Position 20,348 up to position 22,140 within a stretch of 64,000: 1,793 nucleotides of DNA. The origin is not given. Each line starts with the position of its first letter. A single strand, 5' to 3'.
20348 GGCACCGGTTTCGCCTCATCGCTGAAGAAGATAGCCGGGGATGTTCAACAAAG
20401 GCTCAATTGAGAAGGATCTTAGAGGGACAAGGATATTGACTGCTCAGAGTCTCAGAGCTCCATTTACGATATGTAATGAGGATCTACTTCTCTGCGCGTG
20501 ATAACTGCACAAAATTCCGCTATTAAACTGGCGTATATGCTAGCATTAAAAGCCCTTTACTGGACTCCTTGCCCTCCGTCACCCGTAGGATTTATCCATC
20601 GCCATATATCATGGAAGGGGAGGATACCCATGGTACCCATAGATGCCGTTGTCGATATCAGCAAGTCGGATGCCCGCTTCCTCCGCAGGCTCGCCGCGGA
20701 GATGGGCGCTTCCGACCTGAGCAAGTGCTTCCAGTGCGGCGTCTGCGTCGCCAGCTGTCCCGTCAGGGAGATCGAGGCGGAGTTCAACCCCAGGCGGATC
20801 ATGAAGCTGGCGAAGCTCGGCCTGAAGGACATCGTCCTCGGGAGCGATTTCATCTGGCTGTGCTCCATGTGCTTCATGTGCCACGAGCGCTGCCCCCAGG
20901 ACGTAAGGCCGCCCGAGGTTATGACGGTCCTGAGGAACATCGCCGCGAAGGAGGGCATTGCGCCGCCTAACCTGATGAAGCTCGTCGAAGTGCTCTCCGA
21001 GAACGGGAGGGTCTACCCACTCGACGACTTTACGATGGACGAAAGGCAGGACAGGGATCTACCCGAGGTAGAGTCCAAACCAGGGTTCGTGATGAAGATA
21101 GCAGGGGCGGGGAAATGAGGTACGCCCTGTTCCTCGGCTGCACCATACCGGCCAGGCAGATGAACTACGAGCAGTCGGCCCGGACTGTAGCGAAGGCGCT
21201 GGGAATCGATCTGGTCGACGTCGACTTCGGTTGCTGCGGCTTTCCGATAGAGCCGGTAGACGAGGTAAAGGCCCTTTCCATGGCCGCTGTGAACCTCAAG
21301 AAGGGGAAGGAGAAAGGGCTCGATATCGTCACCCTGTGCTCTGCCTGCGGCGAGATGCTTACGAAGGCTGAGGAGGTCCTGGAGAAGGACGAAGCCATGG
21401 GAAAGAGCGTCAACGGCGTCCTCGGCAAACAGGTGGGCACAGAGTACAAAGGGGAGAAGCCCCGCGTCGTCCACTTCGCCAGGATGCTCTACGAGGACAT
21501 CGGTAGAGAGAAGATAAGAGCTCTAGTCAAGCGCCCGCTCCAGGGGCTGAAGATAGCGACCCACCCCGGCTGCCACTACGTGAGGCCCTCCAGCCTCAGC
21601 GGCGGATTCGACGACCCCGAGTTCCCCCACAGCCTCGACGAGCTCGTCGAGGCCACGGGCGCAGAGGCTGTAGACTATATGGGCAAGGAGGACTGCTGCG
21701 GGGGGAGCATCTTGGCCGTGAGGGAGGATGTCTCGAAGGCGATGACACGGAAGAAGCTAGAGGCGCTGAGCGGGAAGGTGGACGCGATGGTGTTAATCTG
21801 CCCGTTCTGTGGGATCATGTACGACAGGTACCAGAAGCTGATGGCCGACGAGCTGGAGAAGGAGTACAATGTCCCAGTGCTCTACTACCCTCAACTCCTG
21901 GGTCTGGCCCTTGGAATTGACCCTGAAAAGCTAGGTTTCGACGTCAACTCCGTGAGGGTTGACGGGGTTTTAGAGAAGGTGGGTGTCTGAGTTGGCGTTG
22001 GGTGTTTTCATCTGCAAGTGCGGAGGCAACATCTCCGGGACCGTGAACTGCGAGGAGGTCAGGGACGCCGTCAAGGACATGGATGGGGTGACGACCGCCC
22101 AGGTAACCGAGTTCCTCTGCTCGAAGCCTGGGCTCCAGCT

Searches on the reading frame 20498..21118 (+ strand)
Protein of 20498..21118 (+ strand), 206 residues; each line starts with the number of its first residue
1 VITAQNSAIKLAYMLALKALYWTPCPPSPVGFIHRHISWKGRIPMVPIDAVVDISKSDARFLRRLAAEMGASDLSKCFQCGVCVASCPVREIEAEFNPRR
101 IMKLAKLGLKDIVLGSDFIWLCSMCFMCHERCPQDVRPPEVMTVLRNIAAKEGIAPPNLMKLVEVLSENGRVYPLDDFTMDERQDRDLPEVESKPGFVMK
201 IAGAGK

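Call 32: search_protein_families(library=ncbifam, proteins=[window:20498-21118:+], max_evalue=0.00001)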
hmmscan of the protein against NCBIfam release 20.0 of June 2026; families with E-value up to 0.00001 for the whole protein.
window:20498-21118:+ (206 aa): 11 families
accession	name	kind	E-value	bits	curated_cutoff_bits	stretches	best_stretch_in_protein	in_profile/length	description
TIGR03290.1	CoB_CoM_SS_C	equivalog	2.1e-30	105.6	160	1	75-191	2-117/144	CoB--CoM heterodisulfide reductase subunit C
NF038018.1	qmoC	equivalog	9.2e-24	84.6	300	1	58-164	2-106/360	quinone-interacting membrane-bound oxidoreductase complex subunit QmoC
NF041779.1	hetero_SS_HdrC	equivalog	1.7e-20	73.4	350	1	73-165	29-119/198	ferredoxin:CoB-CoM heterodisulfide reductase subunit HdrC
NF041890.1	hdrC_Methbact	equivalog_domain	1.9e-17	63.5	270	1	72-161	26-113/192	ferredoxin:CoB-CoM heterodisulfide reductase subunit HdrC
NF008369.0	PRK11168.1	equivalog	4.3e-10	39.1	278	1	69-149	5-87/401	anaerobic glycerol-3-phosphate dehydrogenase subunit C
NF009226.0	PRK12576.1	equivalog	4.5e-09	36.1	344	1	73-148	152-236/317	succinate dehydrogenase/fumarate reductase iron-sulfur subunit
NF004898.0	PRK06259.1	equivalog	1.2e-08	34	385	1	72-173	131-240/488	fumarate reductase (CoM/CoB) subunit TfrB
TIGR00384.1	dhsB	subfamily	1.9e-08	34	88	1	58-141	123-217/222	succinate dehydrogenase and fumarate reductase iron-sulfur protein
NF004616.0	PRK05950.1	subfamily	3.3e-06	26.4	228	0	72-150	144-234/238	succinate dehydrogenase iron-sulfur subunit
TIGR03379.1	glycerol3P_GlpC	equivalog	3.5e-06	26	279.9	1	74-149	4-81/397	anaerobic glycerol-3-phosphate dehydrogenase subunit GlpC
NF010071.0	PRK13552.1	equivalog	7e-06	25.5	264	0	51-149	127-235/241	fumarate reductase iron-sulfur subunit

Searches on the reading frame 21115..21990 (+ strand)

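Call 32: search_protein_families(library=ncbifam, proteins=[window:21115-21990:+], max_evalue=0.00001)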
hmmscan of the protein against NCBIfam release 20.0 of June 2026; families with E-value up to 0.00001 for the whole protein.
window:21115-21990:+ (291 aa): 5 families
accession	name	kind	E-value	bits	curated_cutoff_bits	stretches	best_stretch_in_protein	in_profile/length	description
TIGR03288.1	CoB_CoM_SS_B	equivalog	4.2e-73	246.1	345.15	1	3-289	2-290/290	CoB--CoM heterodisulfide reductase subunit B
NF041780.1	hetero_SS_HdrB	equivalog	3.8e-39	134.8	450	1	5-288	8-304/304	ferredoxin:CoB-CoM heterodisulfide reductase subunit HdrB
NF042965.1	MFR_anch_SdhE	equivalog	6.1e-39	134.3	500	1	2-280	2-276/282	8-methylmenaquinol:fumarate reductase membrane anchor subunit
NF045670.1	quin_L_LdhH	equivalog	1.3e-13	50.1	800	1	2-233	468-682/706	L-lactate dehydrogenase (quinone) large subunit LdhH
NF004898.0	PRK06259.1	equivalog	3.6e-12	45.7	385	1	2-236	263-463/488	fumarate reductase (CoM/CoB) subunit TfrB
